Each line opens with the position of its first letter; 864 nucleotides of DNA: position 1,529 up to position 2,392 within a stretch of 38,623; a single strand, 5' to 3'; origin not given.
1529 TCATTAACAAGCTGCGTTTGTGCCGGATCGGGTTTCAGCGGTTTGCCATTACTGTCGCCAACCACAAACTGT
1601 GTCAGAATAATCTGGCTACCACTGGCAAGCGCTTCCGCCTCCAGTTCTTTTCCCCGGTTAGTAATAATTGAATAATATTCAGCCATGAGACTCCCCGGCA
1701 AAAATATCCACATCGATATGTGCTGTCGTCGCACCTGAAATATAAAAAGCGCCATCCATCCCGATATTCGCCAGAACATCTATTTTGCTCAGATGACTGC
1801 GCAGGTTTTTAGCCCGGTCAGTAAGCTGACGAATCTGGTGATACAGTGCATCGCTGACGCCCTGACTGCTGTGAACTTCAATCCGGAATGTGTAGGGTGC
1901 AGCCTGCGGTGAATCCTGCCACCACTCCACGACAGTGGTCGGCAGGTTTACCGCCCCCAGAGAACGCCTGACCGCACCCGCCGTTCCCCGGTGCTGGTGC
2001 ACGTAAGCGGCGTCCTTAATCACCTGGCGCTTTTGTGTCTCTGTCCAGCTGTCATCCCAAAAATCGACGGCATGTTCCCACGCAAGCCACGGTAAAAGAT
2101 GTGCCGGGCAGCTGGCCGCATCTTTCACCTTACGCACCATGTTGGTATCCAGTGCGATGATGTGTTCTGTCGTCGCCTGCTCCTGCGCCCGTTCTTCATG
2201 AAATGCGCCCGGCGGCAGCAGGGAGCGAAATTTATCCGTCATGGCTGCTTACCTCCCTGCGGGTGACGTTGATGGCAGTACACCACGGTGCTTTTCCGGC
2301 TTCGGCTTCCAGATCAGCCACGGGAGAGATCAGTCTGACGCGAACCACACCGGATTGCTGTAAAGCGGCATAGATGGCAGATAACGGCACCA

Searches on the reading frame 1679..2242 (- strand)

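Call 85: search_protein_families(library=pfam, proteins=[window:1679-2242:-], max_evalue=0.001)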
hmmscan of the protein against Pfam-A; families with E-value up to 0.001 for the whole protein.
window:1679-2242:- (187 aa): 1 family
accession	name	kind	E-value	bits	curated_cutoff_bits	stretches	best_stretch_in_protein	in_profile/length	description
PF09684.15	Tail_P2_I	-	7.3e-40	136.5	20.6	1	9-148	1-139/139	Phage tail protein (Tail_P2_I)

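Call 86: search_protein_families(library=padloc, proteins=[window:1679-2242:-], max_evalue=0.001)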
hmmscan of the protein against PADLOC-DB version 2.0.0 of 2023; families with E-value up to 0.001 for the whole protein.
window:1679-2242:- (187 aa): 0 families
